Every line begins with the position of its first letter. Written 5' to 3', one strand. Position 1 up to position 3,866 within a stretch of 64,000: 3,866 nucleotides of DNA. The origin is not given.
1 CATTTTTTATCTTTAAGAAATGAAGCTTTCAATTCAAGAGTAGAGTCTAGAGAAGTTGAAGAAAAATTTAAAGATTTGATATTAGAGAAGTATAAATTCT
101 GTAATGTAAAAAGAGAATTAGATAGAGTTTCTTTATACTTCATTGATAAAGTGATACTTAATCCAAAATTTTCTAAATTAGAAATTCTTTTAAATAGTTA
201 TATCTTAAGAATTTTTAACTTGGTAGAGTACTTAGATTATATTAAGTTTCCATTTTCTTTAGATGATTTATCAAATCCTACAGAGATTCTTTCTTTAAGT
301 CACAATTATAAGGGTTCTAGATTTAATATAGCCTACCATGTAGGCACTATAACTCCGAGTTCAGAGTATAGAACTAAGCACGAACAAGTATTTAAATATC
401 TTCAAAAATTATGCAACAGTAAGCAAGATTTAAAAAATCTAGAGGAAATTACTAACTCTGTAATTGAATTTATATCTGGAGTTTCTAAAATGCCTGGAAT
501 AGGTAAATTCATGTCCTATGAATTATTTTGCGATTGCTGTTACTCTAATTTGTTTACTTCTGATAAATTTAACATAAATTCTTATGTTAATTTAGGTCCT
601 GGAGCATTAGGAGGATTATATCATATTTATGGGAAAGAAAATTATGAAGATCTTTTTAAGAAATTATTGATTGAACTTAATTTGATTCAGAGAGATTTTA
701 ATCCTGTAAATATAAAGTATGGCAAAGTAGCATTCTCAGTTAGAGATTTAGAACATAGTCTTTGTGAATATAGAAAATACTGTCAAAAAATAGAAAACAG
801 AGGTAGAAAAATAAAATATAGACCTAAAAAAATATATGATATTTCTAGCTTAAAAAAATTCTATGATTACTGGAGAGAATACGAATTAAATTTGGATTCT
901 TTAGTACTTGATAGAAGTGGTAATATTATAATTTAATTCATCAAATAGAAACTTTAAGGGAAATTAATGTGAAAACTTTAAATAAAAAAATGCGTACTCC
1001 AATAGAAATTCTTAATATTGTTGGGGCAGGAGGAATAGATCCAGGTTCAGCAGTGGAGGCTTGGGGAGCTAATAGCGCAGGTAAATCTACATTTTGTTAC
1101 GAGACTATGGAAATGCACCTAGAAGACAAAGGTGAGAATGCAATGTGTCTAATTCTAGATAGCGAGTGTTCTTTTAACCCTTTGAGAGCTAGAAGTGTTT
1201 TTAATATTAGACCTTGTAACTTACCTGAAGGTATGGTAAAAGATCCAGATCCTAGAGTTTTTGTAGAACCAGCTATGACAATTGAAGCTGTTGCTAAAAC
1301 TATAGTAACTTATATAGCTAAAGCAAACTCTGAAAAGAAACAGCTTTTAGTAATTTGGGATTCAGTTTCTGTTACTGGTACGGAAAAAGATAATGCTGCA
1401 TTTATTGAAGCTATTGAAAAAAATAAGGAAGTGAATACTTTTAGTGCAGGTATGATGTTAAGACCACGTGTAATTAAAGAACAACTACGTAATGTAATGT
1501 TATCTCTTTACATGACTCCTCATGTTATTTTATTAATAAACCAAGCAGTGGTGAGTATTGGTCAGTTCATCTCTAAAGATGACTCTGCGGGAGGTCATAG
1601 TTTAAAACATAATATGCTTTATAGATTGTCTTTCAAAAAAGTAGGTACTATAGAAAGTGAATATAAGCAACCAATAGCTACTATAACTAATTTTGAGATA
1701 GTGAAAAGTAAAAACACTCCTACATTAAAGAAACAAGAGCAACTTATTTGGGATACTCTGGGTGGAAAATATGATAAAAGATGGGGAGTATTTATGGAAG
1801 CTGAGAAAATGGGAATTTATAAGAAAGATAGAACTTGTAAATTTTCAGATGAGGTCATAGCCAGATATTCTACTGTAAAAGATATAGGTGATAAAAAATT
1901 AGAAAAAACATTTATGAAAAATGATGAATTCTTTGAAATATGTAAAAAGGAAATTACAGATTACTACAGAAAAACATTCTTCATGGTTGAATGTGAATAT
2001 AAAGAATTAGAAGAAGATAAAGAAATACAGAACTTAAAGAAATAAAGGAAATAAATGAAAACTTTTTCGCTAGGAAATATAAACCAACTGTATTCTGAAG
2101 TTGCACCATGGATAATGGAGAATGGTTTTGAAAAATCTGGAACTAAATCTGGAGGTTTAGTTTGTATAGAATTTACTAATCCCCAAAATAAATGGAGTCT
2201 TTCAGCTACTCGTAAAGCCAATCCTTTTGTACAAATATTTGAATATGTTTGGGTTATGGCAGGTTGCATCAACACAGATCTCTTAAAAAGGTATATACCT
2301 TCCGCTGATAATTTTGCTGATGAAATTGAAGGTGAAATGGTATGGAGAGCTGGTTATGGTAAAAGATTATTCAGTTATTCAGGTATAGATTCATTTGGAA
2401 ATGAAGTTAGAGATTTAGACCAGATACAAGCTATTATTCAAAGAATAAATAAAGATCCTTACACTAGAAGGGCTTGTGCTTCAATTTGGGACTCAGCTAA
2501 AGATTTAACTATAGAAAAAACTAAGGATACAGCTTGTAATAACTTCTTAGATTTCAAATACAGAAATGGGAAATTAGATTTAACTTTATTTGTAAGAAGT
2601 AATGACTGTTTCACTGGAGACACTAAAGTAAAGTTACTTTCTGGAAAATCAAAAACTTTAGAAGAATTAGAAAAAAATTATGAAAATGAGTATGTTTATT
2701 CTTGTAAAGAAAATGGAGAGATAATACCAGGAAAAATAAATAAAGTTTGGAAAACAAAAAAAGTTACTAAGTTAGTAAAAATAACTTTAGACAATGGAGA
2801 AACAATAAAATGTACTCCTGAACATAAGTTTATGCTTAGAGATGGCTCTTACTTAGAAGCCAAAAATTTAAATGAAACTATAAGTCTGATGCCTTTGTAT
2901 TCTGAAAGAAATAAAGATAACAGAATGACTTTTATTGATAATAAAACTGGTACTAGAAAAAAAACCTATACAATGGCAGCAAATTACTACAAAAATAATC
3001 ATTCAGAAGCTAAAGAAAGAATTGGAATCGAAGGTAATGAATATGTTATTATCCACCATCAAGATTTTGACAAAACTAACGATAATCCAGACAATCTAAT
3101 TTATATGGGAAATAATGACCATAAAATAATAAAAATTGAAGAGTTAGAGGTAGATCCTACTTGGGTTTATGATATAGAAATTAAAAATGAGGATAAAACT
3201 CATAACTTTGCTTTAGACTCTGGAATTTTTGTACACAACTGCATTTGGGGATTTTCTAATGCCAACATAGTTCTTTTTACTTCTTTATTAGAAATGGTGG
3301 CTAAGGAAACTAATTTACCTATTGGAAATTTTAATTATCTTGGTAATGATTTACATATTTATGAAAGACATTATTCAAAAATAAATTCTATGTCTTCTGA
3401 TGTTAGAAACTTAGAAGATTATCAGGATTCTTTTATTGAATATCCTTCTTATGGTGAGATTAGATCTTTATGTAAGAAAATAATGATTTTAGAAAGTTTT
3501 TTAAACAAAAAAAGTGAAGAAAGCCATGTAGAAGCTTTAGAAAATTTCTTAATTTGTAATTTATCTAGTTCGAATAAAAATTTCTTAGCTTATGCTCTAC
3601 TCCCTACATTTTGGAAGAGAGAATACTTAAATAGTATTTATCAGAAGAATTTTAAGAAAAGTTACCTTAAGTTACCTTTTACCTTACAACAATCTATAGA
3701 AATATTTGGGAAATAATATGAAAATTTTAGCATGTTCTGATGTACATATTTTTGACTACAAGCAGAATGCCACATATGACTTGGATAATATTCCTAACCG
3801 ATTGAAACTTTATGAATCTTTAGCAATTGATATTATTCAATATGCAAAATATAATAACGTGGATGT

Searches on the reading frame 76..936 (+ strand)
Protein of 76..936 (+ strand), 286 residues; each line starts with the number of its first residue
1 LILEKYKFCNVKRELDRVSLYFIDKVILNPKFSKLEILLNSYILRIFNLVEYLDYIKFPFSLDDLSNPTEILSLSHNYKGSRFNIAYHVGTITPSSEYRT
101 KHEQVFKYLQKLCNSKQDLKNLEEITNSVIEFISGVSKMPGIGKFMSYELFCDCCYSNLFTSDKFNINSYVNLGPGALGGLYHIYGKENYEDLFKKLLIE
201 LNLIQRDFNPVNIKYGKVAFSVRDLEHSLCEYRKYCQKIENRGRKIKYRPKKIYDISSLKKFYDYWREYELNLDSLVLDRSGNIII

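Call 63: search_protein_families(library=pfam, alignment_id=A3, max_evalue=0.001)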
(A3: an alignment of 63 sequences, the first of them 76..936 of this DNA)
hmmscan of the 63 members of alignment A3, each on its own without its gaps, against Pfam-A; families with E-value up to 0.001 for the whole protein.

A. member 1, window:76-936:+ (286 aa): 1 family
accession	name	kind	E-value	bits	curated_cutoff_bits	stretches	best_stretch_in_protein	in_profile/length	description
PF18723.6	HMUDK_hel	-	3.1e-32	112.5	25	1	2-239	34-275/281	5-hmdU DNA kinase, helical domain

B. families by the number of members that match (of 63 scanned): 14 families
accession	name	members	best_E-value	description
PF01712.25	dNK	1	1.2e-36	Deoxynucleoside kinase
PF18723.6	HMUDK_hel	1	3.1e-32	5-hmdU DNA kinase, helical domain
PF00149.33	Metallophos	1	3.9e-17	Calcineurin-like phosphoesterase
PF12850.12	Metallophos_2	1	7.2e-10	Calcineurin-like phosphoesterase superfamily domain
PF03050.20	DDE_Tnp_IS66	1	2.3e-09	Transposase IS66 family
PF09424.15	YqeY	1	2.6e-09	Yqey-like protein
PF13238.12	AAA_18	1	2.7e-09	AAA domain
PF13417.12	GST_N_3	1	3e-07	Glutathione S-transferase, N-terminal domain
PF02867.20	Ribonuc_red_lgC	1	4.6e-07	Ribonucleotide reductase, barrel domain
PF13409.12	GST_N_2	1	1.4e-06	Glutathione S-transferase, N-terminal domain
PF02223.23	Thymidylate_kin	1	4.8e-05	Thymidylate kinase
PF23598.1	LRR_14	1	0.00034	Leucine-rich repeat region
PF00216.26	Bac_DNA_binding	1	0.00055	Bacterial DNA-binding protein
PF14582.11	Metallophos_3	1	0.00091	Metallophosphoesterase, calcineurin superfamily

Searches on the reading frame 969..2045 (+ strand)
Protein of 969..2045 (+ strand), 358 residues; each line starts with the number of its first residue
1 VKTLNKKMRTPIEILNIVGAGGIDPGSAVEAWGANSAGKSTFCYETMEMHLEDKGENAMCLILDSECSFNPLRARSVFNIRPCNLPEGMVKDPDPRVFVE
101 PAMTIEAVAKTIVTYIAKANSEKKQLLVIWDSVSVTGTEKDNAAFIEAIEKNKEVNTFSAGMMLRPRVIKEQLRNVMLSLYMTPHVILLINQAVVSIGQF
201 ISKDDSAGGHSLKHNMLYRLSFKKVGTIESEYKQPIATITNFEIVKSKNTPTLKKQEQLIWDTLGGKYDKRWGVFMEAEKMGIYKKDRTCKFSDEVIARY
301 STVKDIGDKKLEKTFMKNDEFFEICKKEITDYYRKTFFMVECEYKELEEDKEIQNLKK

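Call 21: search_protein_families(library=phrogs, proteins=[window:969-2045:+], max_evalue=0.00001)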
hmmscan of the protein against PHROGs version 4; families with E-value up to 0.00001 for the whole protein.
window:969-2045:+ (358 aa): 2 families
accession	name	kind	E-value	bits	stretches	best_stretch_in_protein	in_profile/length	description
phrog_97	-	other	2.2e-30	107.4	1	7-226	49-255/506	UvsX-like recombinase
phrog_8337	-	DNA, RNA and nucleotide metabolism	3.3e-24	86.7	1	6-225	48-242/273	DNA repair protein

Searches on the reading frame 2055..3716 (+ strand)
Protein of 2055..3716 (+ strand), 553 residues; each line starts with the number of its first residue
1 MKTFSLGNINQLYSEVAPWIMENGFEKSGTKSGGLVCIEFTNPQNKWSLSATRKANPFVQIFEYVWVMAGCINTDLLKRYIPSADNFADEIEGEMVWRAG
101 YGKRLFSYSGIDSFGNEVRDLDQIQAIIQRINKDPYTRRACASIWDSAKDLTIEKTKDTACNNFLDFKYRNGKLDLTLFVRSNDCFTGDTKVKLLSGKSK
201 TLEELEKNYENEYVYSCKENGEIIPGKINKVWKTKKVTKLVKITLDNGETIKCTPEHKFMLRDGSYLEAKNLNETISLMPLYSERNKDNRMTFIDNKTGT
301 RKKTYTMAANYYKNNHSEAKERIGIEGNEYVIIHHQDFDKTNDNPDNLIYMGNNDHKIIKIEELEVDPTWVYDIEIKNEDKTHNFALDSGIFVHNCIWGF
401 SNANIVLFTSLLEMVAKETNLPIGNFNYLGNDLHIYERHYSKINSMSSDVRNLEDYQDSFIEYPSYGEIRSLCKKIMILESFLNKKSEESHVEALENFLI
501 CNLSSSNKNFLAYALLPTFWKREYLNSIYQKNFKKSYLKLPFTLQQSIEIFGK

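Call 21: search_protein_families(library=phrogs, proteins=[window:2055-3716:+], max_evalue=0.00001)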
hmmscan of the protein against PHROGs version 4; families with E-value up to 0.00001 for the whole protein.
window:2055-3716:+ (553 aa): 5 families
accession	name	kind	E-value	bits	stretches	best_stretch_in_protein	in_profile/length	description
phrog_5131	-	DNA, RNA and nucleotide metabolism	6.8e-49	168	2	1-188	1-180/357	thymidylate synthase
phrog_3676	-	DNA, RNA and nucleotide metabolism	2.7e-36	126.5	2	28-190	36-192/351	thymidylate synthase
phrog_160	-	DNA, RNA and nucleotide metabolism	2.3e-32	113.2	2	7-188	30-217/335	thymidylate synthase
phrog_5682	-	DNA, RNA and nucleotide metabolism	5e-16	59.6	2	404-452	119-167/209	thymidylate synthase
phrog_16259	-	DNA, RNA and nucleotide metabolism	5.1e-06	27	0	183-275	231-323/330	DNA helicase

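Call 107: find_encoding_contigs(protein=window:2055-3716:+, flank=10000, max_places=2)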
Protein window:2055-3716:+ (553 aa): 18 contigs read that carry it; 2 places shown.
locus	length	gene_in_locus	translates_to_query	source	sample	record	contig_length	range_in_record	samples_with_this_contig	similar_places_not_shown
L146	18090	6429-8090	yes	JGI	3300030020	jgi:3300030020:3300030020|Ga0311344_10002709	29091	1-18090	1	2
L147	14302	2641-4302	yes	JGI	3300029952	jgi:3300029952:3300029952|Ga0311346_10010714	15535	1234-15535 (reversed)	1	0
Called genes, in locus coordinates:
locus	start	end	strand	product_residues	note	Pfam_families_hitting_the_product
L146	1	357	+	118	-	?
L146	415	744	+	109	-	-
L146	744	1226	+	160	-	-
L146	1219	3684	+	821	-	PF27249:MJ0330_N, PF14890:Intein_splicing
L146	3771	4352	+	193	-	-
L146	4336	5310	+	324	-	PF18723:HMUDK_hel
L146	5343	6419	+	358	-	PF00154:RecA_N, PF08423:Rad51 (weak)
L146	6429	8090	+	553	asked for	PF00303:Thymidylat_synt, PF01079:Hint (weak), PF14890:Intein_splicing, PF00303:Thymidylat_synt (weak)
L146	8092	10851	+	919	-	PF00149:Metallophos, PF12850:Metallophos_2 (faint), PF02463:SMC_N (weak), PF13476:AAA_23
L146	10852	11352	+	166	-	-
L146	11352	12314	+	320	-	-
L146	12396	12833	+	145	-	-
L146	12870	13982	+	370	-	PF12917:YfbR-like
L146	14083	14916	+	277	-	-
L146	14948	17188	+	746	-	PF00317:Ribonuc_red_lgN, PF02867:Ribonuc_red_lgC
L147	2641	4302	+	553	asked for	PF00303:Thymidylat_synt, PF01079:Hint (weak), PF14890:Intein_splicing, PF00303:Thymidylat_synt (weak)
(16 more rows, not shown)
